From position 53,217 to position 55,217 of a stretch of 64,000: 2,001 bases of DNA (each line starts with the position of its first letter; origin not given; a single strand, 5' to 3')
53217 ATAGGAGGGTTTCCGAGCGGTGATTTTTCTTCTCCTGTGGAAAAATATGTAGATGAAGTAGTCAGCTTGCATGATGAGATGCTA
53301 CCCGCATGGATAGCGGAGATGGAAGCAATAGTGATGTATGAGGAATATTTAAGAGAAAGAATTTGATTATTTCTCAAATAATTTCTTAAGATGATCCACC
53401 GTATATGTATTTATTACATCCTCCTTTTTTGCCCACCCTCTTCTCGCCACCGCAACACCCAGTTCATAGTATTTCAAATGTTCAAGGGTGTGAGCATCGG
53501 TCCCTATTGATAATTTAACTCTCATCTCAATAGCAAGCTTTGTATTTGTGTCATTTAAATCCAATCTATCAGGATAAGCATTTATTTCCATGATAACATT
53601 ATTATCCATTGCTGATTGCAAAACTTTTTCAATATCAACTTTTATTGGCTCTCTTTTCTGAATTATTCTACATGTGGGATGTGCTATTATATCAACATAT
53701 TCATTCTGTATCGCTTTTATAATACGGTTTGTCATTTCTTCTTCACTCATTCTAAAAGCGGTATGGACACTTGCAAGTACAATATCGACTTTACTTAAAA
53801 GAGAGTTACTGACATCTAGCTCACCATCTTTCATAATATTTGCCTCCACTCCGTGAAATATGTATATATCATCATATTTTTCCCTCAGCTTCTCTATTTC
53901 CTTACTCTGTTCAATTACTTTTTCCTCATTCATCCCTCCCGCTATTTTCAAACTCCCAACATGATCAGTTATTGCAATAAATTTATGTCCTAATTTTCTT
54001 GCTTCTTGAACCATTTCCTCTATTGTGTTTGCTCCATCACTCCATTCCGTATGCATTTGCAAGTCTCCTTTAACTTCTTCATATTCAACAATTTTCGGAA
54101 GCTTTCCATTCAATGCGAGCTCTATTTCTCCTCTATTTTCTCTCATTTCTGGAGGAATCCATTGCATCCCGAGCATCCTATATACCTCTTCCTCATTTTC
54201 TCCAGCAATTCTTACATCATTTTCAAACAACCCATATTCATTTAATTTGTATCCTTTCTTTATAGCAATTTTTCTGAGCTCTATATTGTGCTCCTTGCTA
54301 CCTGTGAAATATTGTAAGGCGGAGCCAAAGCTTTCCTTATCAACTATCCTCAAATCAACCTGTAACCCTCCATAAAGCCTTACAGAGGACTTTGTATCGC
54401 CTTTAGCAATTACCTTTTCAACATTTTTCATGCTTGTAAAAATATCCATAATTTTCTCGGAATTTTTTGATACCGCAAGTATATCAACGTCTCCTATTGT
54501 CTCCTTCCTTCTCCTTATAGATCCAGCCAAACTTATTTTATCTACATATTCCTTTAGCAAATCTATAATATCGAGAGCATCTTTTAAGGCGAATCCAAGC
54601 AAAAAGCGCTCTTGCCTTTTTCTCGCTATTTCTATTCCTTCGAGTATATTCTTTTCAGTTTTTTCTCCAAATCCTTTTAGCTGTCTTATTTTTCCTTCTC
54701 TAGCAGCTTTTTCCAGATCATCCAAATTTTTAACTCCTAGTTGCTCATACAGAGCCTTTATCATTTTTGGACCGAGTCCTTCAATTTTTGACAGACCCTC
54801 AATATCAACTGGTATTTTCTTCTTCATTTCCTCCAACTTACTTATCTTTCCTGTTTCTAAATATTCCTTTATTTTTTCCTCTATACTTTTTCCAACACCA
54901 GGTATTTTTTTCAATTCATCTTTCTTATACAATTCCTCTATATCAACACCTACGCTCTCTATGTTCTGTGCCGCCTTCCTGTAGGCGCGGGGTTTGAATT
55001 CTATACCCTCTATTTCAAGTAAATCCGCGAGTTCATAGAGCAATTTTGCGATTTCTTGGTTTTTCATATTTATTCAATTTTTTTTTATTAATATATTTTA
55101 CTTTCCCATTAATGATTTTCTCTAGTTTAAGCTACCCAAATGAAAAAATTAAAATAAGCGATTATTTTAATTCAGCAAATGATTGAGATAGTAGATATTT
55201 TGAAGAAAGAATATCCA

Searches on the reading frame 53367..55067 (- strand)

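Call 50: search_protein_families(library=pfam, proteins=[window:53367-55067:-], max_evalue=0.01)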
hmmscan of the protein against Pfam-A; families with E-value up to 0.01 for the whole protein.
window:53367-55067:- (566 aa): 12 families
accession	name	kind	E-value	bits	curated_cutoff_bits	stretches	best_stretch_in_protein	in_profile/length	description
PF14791.11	DNA_pol_B_thumb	-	1.3e-26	92.6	25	1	250-310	1-63/63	DNA polymerase beta thumb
PF14716.13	HHH_8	-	6.9e-22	78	30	1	1-74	1-72/73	Helix-hairpin-helix domain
PF14520.12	HHH_5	-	1e-15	58.3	27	2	91-145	3-55/57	Helix-hairpin-helix domain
PF02811.25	PHP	-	8.5e-14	52.6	26.4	1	335-496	1-162/164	PHP domain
PF01876.22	RNase_P_p30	-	7.9e-07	29.2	35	1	339-496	4-144/214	RNase P subunit p30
PF00633.29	HHH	-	3e-05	24.1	24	0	83-107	4-28/30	Helix-hairpin-helix motif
PF12836.13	HHH_3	-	0.00058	20.4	27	0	48-84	12-49/65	Helix-hairpin-helix motif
PF14792.12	DNA_pol_B_palm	-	0.0013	19.4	25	1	177-207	26-56/113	DNA polymerase beta palm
PF11798.14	IMS_HHH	-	0.0034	18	24.4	0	51-68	12-29/32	IMS family HHH motif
PF11731.14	Cdd1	-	0.0043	17.7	25.5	0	50-86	6-38/86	Pathogenicity locus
PF12826.13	HHH_2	-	0.0054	17.3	27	0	48-76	33-61/64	Helix-hairpin-helix motif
PF21999.2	IMS_HHH_1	-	0.0077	17.1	27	0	53-108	1-47/53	DNA polymerase-iota, thumb domain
